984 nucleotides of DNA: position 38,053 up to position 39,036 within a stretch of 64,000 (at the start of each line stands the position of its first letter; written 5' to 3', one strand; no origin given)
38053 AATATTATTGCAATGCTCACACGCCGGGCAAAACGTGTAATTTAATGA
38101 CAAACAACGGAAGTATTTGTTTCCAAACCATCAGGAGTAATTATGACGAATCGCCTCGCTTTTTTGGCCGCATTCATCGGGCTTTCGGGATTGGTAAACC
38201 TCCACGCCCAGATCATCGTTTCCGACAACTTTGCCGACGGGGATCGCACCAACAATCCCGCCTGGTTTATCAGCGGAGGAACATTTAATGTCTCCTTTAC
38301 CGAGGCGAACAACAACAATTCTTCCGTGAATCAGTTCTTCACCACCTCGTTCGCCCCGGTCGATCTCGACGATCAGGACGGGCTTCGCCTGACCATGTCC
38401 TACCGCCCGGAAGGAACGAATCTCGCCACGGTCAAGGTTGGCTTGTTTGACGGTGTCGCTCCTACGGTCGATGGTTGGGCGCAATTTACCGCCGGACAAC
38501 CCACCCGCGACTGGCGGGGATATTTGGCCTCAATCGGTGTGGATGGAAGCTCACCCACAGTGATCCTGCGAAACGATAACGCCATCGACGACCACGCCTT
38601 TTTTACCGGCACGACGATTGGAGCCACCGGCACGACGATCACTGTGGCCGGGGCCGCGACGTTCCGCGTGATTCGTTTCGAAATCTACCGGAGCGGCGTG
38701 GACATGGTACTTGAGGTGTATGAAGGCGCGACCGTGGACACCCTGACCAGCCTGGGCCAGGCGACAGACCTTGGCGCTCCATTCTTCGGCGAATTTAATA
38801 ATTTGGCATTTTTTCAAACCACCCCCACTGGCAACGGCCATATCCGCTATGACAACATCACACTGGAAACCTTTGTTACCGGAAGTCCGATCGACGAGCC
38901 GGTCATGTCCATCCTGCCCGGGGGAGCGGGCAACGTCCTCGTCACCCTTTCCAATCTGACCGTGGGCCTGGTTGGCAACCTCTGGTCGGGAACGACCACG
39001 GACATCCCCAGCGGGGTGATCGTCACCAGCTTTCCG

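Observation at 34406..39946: An unassigned domain of about 225 aa (DGDRT-NPAW ... IRYDNI) in three adjacent genes with three different fates: enzyme-fused, free secreted, and PEP-CTERM-anchored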

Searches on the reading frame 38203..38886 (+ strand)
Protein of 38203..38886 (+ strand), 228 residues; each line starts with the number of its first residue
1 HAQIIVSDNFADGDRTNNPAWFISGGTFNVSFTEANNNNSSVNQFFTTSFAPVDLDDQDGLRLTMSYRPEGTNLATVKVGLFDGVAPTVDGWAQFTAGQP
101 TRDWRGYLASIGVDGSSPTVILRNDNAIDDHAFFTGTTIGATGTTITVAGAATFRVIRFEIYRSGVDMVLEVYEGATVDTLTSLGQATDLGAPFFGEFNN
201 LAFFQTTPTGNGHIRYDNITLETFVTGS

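Call 16: search_solved_structures(query=A2, max_evalue=10, show_alignments=2)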
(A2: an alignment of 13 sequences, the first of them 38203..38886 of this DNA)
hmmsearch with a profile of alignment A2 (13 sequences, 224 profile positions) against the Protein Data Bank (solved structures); distinct sequences matched with E-value up to 10: 2.
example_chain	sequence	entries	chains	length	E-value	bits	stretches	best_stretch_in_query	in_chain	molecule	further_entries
8fjk_A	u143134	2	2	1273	0.78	12.3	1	5-56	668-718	RNA-directed RNA polymerase VP2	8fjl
5zvs_2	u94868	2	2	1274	0.78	12.3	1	5-56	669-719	VP2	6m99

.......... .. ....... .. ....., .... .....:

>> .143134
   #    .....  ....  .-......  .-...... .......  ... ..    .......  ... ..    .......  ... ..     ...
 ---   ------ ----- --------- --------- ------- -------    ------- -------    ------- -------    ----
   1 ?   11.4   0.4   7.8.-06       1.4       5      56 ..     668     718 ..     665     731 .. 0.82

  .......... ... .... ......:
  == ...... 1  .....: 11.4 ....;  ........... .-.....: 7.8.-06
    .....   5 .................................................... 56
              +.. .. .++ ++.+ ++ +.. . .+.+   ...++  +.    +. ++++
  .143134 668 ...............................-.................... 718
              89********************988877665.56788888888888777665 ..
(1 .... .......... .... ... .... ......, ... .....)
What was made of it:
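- Tried and rejected: PDB sequence homology: only a spurious reovirus polymerase match at E 0.78 (call 16).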

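Call 23: predict_structure(alignment_id=A2)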
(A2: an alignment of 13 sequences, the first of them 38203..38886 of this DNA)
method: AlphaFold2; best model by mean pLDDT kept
length: 228 residues; sequences in the alignment: 13
mean_pLDDT: 88.2   pTM: 0.89
mean pLDDT of the five models: 88.2, 88.0, 85.1, 82.0, 78.4
residues with pLDDT >= 90: 134; 70-90: 77; 50-70: 16; < 50: 1
segments of 3 or more residues with pLDDT < 50: none
pLDDT, mean of each block of 10 residues (from residue 1): 90 89 86 81 83 93 96 92 90 72 87 94 78 81 94 96 93 97 96 78 87 90 85
secondary structure, 60 per line:
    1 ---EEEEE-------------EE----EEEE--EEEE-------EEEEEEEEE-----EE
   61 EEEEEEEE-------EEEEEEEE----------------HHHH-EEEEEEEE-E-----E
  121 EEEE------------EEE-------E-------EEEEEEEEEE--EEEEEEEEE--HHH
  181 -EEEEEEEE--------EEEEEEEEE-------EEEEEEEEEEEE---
elements in order: E4-8 E28-31 E34-37 E45-53 E59-68 E76-83 H100-103 E105-112 E120-124 E137-139 E155-164 E167-175 E182-189 E198-206 E214-225
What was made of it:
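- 38206..38880 (+): Domain copy 2 (aa 22-246). This is the copy that was modelled. AF2 pLDDT 88.2, pTM 0.89 (call 23).
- On Concanavalin A-like lectin/glucanase fold (superfamily level): The AF2 model is almost all β, with 14 strands and one 4-residue helix (pLDDT 88.2, pTM 0.89; call 23).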

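Call 25: fold_search(model_id=the predicted structure, library=pdb)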
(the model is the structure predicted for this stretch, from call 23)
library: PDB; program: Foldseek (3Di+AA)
matches with E <= 10: 1634; with E <= 0.001: 369
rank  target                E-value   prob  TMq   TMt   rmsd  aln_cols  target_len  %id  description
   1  2e6v_D                8.4e-08  1.00  0.58  0.56   5.6       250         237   12  Crystal structure of VIP36 exoplasmic/lumenal domain, Ca2+/Man3GlcNAc-bound form (released 2007-07-24)
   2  2duq_A                2.1e-07  1.00  0.54  0.51   5.4       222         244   14  Crystal structure of VIP36 exoplasmic/lumenal domain, Ca2+/Man-bound form (released 2007-07-24)
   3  2e6v_E                2.7e-07  1.00  0.56  0.56   5.0       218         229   13  Crystal structure of VIP36 exoplasmic/lumenal domain, Ca2+/Man3GlcNAc-bound form (released 2007-07-24)
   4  2a71_A                3.0e-07  1.00  0.56  0.59   5.0       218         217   12  Crystal structure of Emp47p carbohydrate recognition domain (CRD), orthorhombic crystal form (released 2006-01-31)
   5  3a4u_A                3.2e-07  1.00  0.58  0.58   5.3       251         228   12  Crystal structure of MCFD2 in complex with carbohydrate recognition domain of ERGIC-53 (released 2010-01-05)
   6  2e6v_B                3.2e-07  1.00  0.54  0.53   5.4       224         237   13  Crystal structure of VIP36 exoplasmic/lumenal domain, Ca2+/Man3GlcNAc-bound form (released 2007-07-24)
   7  8jp4_A                3.5e-07  1.00  0.63  0.47   5.0       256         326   12  Cryo-EM structure of the head region of full-length ERGIC-53 with MCFD2 (form A) (released 2024-04-17)
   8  4ygc_A                3.7e-07  1.00  0.60  0.60   5.6       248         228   12  Crystal structure of ERGIC-53/MCFD2, monoclinic calcium-bound form 1 (released 2016-04-06)
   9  2a6x_B                3.9e-07  1.00  0.62  0.64   5.2       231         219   10  Crystal structure of Emp46p carbohydrate recognition domain (CRD), Y131F mutant (released 2006-01-31)
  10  2dur_A                4.8e-07  1.00  0.59  0.55   5.5       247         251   10  Crystal structure of VIP36 exoplasmic/lumenal domain, Ca2+/Man2-bound form (released 2007-07-24)
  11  5lk5_A                5.3e-07  1.00  0.58  0.53   7.6       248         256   13  Crystal structure of the globular domain of human calreticulin mutant D71K (released 2016-08-31)
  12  2duo_A                5.3e-07  1.00  0.54  0.51   5.5       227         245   13  Crystal structure of VIP36 exoplasmic/lumenal domain, Ca2+-bound form (released 2007-07-24)
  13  4ygc_C                6.2e-07  1.00  0.58  0.58   5.5       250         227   12  Crystal structure of ERGIC-53/MCFD2, monoclinic calcium-bound form 1 (released 2016-04-06)
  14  5lk5_B                6.5e-07  1.00  0.59  0.55   6.6       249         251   13  Crystal structure of the globular domain of human calreticulin mutant D71K (released 2016-08-31)
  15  2bqp_A                6.8e-07  1.00  0.57  0.57   5.8       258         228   10  THE STRUCTURE OF THE PEA LECTIN-D-GLUCOPYRANOSE COMPLEX (released 1998-12-16)
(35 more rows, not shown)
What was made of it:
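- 38206..38880 (+): Foldseek matches are L-type lectins (call 25).
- On Concanavalin A-like lectin/glucanase fold (superfamily level): 369 Foldseek PDB matches have E<=1e-3, and the top 50 are all of this fold (call 25).
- Closest known: L-type. Same: These are the best Foldseek matches (E 8e-8, TM up to 0.66; call 25).
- All 50 top Foldseek PDB hits are carbohydrate-binding L-type lectins or calreticulin, at E 8e-8 to 2e-6 and TM 0.47-0.66 (call 25). The fold and its closest structural matches are sugar binders (call 25).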

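Call 26: search_protein_representatives(alignment_id=A2)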
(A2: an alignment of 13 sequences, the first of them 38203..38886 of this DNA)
Query: 13 sequences, 224 profile positions. Proteins with E-value up to 0.001 (for the whole library): 37; up to 1e-10: 18; up to 1e-30: 16. The best 37 are listed.
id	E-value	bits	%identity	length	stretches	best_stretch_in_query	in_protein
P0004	1.4e-109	381.1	-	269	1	1-224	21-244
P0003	1.8e-107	374.1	-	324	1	1-223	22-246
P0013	5.3e-82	290.8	-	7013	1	2-221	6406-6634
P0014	6.5e-81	287.3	-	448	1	5-222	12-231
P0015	6.2e-61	221.9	-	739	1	4-219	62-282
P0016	1.3e-58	214.4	-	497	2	3-128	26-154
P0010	3.2e-58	213.1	-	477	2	1-125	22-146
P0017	1.5e-57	210.8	-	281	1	2-222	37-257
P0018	4.2e-47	176.7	-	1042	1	2-222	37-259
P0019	6.2e-42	159.8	-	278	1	14-220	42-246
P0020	3.4e-41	157.4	-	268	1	3-222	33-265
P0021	9.5e-41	155.9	-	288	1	2-223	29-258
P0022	1.5e-40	155.3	-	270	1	3-222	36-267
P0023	4.6e-37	143.9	-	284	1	2-223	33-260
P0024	3.0e-36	141.2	-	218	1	6-145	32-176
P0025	7.5e-31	123.6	-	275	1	1-223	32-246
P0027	1.3e-11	60.7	-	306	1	8-222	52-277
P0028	1.9e-08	50.3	-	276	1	3-199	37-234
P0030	5.8e-07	45.4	-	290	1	1-222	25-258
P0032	2.0e-06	43.7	-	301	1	16-219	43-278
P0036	4.2e-05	39.3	-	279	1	5-205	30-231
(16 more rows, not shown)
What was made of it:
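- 37 hits at E<=1e-3 among 1.84 billion cluster representatives (call 26).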

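Call 30: search_protein_families(library=pfam, alignment_id=A4, max_evalue=0.01)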
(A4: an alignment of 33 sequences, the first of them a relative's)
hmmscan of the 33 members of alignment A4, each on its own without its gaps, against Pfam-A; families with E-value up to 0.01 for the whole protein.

A. member 1, P0014 (448 aa): 1 family
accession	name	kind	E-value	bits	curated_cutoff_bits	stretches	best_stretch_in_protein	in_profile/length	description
PF13385.13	Laminin_G_3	-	1.6e-12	48.3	27.6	1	290-432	13-150/151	Concanavalin A-like lectin/glucanases superfamily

B. families by the number of members that match (of 33 scanned): 27 families (the first 25 are shown)
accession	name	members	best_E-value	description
PF07589.16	PEP-CTERM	12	1.4e-06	PEP-CTERM motif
PF13385.13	Laminin_G_3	2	4.3e-41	Concanavalin A-like lectin/glucanases superfamily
PF13927.12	Ig_3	2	1.7e-27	Immunoglobulin domain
PF07679.22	I-set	2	6.8e-24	Immunoglobulin I-set domain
PF13895.12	Ig_2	2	4.6e-15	Immunoglobulin domain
PF07686.23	V-set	2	0.00034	Immunoglobulin V-set domain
PF00932.25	LTD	1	1.2e-21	Lamin Tail Domain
PF13205.12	Big_5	1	5.8e-19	Bacterial Ig-like domain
PF12951.13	PATR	1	6.3e-13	Passenger-associated-transport-repeat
PF07572.17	BCNT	1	1.1e-12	Bucentaur or craniofacial development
PF13585.12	CHU_C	1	1.2e-08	CHU_C Type IX secretion signal domain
PF00047.31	ig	1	2.1e-08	Immunoglobulin domain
PF13860.13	FlgD_ig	1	2.1e-06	FlgD Ig-like domain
PF13229.12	Beta_helix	1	4.3e-06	Right handed beta helix region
PF14627.12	DUF4453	1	1.9e-05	Domain of unknown function (DUF4453)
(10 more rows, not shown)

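Call 31: search_protein_families(library=ncbifam, alignment_id=A4, max_evalue=0.01)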
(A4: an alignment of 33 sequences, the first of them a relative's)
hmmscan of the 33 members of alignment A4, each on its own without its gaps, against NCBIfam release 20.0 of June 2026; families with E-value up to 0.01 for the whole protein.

A. member 1, P0014 (448 aa): 0 families

B. families by the number of members that match (of 33 scanned): 30 families (the first 25 are shown)
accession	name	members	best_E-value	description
NF038120.1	PEP_CTERM_QFxxD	13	2.7e-08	NF038120 family PEP-CTERM protein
NF038129.1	PEP_NF038129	9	6.4e-07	NF038129 family PEP-CTERM protein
TIGR02595.1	PEP_CTERM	9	2.1e-06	PEP-CTERM sorting domain-containing protein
NF038125.1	PEP_CTERM_THxN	6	0.00013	THxN family PEP-CTERM protein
NF038124.1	PEP_CTERM_TLD_A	4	1.2e-05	PEP_CTERM-anchored TLD domain-containing protein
NF038126.1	PEP_CTERM_FxDxF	4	0.00098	FxDxF family PEP-CTERM protein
NF041538.1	PEP_EDSA_1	2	0.00012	EDSAP-1 family PEP-CTERM protein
NF033554.9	floc_PepA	2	0.00014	flocculation-associated PEP-CTERM protein PepA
NF038118.1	PEP_CTERM_CCXG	2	0.00015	CCXG family PEP-CTERM protein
NF041927.1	Xrt_dep_XDP1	2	0.00027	exosortase-dependent surface protein XDP1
TIGR02601.1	autotrns_rpt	1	1.5e-13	beta strand repeat protein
NF052521.1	TafC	1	6.8e-08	TafC family fimbrial protein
NF033865.1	fusolisin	1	6.4e-07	fusolisin family autotransporter serine protease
NF052228.1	T9SS_PorZ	1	3.1e-06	type IX secretion system anionic LPS delivery protein PorZ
TIGR04131.1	Bac_Flav_CTERM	1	3.2e-06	T9SS type B sorting domain-containing protein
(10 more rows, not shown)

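Call 32: search_protein_families(library=ncbifam, proteins=[P0017, P0019, P0021, P0023, P0025, P0027, P0028, P0030, P0032, P0036], max_evalue=0.01)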
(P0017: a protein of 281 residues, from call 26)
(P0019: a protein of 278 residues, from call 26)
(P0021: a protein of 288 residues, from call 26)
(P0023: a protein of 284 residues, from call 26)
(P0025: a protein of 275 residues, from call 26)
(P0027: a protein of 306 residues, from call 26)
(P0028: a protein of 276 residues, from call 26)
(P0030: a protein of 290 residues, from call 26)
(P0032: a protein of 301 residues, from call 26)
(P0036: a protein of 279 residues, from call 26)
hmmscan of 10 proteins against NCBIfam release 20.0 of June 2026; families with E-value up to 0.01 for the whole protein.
P0017 (281 aa): 3 families
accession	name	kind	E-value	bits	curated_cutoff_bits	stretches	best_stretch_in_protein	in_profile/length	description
NF038120.1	PEP_CTERM_QFxxD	subfamily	0.00022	21.1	80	1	244-279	180-213/215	NF038120 family PEP-CTERM protein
NF038125.1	PEP_CTERM_THxN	subfamily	0.002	17.7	85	0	251-279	216-245/246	THxN family PEP-CTERM protein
NF038129.1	PEP_NF038129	equivalog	0.0053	16.6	65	1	249-279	156-193/194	NF038129 family PEP-CTERM protein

P0019 (278 aa): 4 families
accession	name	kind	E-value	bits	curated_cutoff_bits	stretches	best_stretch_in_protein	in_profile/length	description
NF038124.1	PEP_CTERM_TLD_A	exception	1.2e-05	25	100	0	229-274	189-235/235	PEP_CTERM-anchored TLD domain-containing protein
NF038129.1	PEP_NF038129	equivalog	0.0003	20.7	65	1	218-275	135-193/194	NF038129 family PEP-CTERM protein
TIGR02595.1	PEP_CTERM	domain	0.0034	18.1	16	1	251-276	1-24/24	PEP-CTERM sorting domain-containing protein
TIGR03901.2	MYXO-CTERM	domain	0.0088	16.4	20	1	253-276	11-34/34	MYXO-CTERM sorting domain-containing protein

P0021 (288 aa): 5 families
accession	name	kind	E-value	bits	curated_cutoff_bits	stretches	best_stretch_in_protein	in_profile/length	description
TIGR02595.1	PEP_CTERM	domain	5.2e-05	23.8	16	1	259-281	1-22/24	PEP-CTERM sorting domain-containing protein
NF038120.1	PEP_CTERM_QFxxD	subfamily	9.6e-05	22.3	80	1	243-280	179-214/215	NF038120 family PEP-CTERM protein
NF038125.1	PEP_CTERM_THxN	subfamily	0.00056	19.6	85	1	256-282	221-246/246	THxN family PEP-CTERM protein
NF038129.1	PEP_NF038129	equivalog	0.001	19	65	1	243-281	150-193/194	NF038129 family PEP-CTERM protein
NF038126.1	PEP_CTERM_FxDxF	subfamily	0.0041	17.4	50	1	238-278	122-160/165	FxDxF family PEP-CTERM protein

P0023 (284 aa): 3 families
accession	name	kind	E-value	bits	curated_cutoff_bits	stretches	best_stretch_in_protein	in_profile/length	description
NF038129.1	PEP_NF038129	equivalog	6.8e-06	26.1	65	1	212-283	117-193/194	NF038129 family PEP-CTERM protein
NF038120.1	PEP_CTERM_QFxxD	subfamily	4.6e-05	23.4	80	1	231-283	157-215/215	NF038120 family PEP-CTERM protein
NF038125.1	PEP_CTERM_THxN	subfamily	0.0066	16.1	85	0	257-283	218-245/246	THxN family PEP-CTERM protein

P0025 (275 aa): 1 family
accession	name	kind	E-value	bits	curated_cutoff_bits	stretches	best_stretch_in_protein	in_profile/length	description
TIGR02595.1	PEP_CTERM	domain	2.4e-05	24.9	16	1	247-270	1-24/24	PEP-CTERM sorting domain-containing protein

P0027 (306 aa): 6 families
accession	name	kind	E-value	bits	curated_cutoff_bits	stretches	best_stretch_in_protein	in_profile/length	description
NF038120.1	PEP_CTERM_QFxxD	subfamily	2.5e-05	24.3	80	1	246-301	160-215/215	NF038120 family PEP-CTERM protein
NF038118.1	PEP_CTERM_CCXG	equivalog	0.00015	21.5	90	1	257-302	156-199/199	CCXG family PEP-CTERM protein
NF038129.1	PEP_NF038129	equivalog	0.00051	19.9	65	1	260-302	153-194/194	NF038129 family PEP-CTERM protein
NF041538.1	PEP_EDSA_1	subfamily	0.0053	16.5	100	1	272-302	278-307/307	EDSAP-1 family PEP-CTERM protein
NF038126.1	PEP_CTERM_FxDxF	subfamily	0.0071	16.6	50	1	274-302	139-165/165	FxDxF family PEP-CTERM protein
NF038124.1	PEP_CTERM_TLD_A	exception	0.0083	15.7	100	0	278-302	210-234/235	PEP_CTERM-anchored TLD domain-containing protein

P0028 (276 aa): 5 families
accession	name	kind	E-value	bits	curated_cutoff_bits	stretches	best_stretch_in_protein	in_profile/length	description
NF038120.1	PEP_CTERM_QFxxD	subfamily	0.00042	20.3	80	1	214-275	156-214/215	NF038120 family PEP-CTERM protein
TIGR02595.1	PEP_CTERM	domain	0.00059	20.5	16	1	253-275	1-23/24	PEP-CTERM sorting domain-containing protein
NF038126.1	PEP_CTERM_FxDxF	subfamily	0.0023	18.2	50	1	167-275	69-165/165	FxDxF family PEP-CTERM protein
NF038129.1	PEP_NF038129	equivalog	0.0024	17.8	65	1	179-275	101-193/194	NF038129 family PEP-CTERM protein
NF033947.0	PEP-cistern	hypoth_equivalog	0.0068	16.2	60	0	246-275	166-195/195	cistern family PEP-CTERM protein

P0030 (290 aa): 12 families
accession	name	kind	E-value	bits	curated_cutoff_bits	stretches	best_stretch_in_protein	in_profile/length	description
NF038129.1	PEP_NF038129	equivalog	6.4e-07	29.4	65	1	248-281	161-194/194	NF038129 family PEP-CTERM protein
TIGR02595.1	PEP_CTERM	domain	2.1e-06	28.2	16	1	258-282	1-24/24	PEP-CTERM sorting domain-containing protein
NF038120.1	PEP_CTERM_QFxxD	subfamily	5.3e-06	26.4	80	1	250-280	185-215/215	NF038120 family PEP-CTERM protein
NF041538.1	PEP_EDSA_1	subfamily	0.00012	21.9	100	1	255-281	280-307/307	EDSAP-1 family PEP-CTERM protein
NF038125.1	PEP_CTERM_THxN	subfamily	0.00013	21.7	85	1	253-281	217-246/246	THxN family PEP-CTERM protein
NF033554.9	floc_PepA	equivalog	0.00014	21.8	80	1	115-282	119-261/261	flocculation-associated PEP-CTERM protein PepA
NF041927.1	Xrt_dep_XDP1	equivalog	0.00027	21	125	1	254-281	216-242/242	exosortase-dependent surface protein XDP1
NF038126.1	PEP_CTERM_FxDxF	subfamily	0.00098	19.4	50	1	253-280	137-164/165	FxDxF family PEP-CTERM protein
NF038118.1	PEP_CTERM_CCXG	equivalog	0.001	18.8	90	1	250-281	168-199/199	CCXG family PEP-CTERM protein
NF038124.1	PEP_CTERM_TLD_A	exception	0.0014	18.2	100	1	247-282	197-235/235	PEP_CTERM-anchored TLD domain-containing protein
NF038119.1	PEP_CTERM_MHFG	equivalog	0.0036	17.7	100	1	246-281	224-259/260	MHFG family PEP-CTERM protein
NF003620.0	PRK05261.1-5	equivalog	0.0096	14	1518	0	111-179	86-149/825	phosphoketolase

P0032 (301 aa): 3 families
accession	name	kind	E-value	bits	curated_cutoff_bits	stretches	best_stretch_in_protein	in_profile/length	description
TIGR02595.1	PEP_CTERM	domain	0.002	18.8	16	1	279-300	1-23/24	PEP-CTERM sorting domain-containing protein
NF038120.1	PEP_CTERM_QFxxD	subfamily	0.0025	17.7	80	1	273-300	185-213/215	NF038120 family PEP-CTERM protein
NF038129.1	PEP_NF038129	equivalog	0.0056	16.5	65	0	263-300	151-193/194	NF038129 family PEP-CTERM protein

P0036 (279 aa): 1 family
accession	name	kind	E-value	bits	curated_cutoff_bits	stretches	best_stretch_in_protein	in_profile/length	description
NF038120.1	PEP_CTERM_QFxxD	subfamily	0.0004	20.3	80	1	238-279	173-214/215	NF038120 family PEP-CTERM protein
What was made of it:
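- In call 32, the weak NCBIfam matches to other PEP-CTERM families run through this last strand and the tail. NCBIfam's flocculation protein PepA gives a weak hit to one distant member (call 32).
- Tried and rejected: They proved to cover only the last strand and the PEP-CTERM tail, far below cut-off (call 32).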

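Call 33: find_related_loci(query=A2, collection=genome_contigs, flank=10000)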
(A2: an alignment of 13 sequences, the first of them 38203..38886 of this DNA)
Query A2 (228 aa) in genome_contigs; peptide patterns used: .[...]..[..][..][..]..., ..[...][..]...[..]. (x = any residue, [..] = any of these).
60 stretches matched a pattern; 6 encode a relative of the query (tblastn E <= 1e-3); 6 distinct loci.
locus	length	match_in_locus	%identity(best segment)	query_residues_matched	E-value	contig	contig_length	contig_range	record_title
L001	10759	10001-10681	74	1-227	3e-113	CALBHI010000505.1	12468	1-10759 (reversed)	MAG TPA_asm: uncultured Verrucomicrobia bacterium isolate SRR5576005_bin.32_CONCOCT_v1.1_MAG genome assembly, contig: ER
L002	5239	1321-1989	61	2-225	3e-90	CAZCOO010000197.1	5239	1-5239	MAG TPA_asm: uncultured Verrucomicrobiota bacterium isolate binchicken_co15_63 genome assembly, contig: NODE_15621_lengt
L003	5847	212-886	57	1-225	6e-83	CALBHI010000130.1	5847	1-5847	MAG TPA_asm: uncultured Verrucomicrobia bacterium isolate SRR5576005_bin.32_CONCOCT_v1.1_MAG genome assembly, contig: ER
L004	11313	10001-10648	37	5-221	3e-32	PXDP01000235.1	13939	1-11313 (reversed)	MAG: PVC group bacterium isolate T3Sed10_339R1 T3-Sed10-C9384, whole genome shotgun sequence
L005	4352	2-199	64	161-225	3e-20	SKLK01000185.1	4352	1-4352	MAG: Kiritimatiellae bacterium isolate CSSed162cmA_21 CSSed16-2cmA-110246, whole genome shotgun sequence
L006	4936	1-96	69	198-228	3e-8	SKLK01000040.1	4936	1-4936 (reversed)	MAG: Kiritimatiellae bacterium isolate CSSed162cmA_21 CSSed16-2cmA-89574, whole genome shotgun sequence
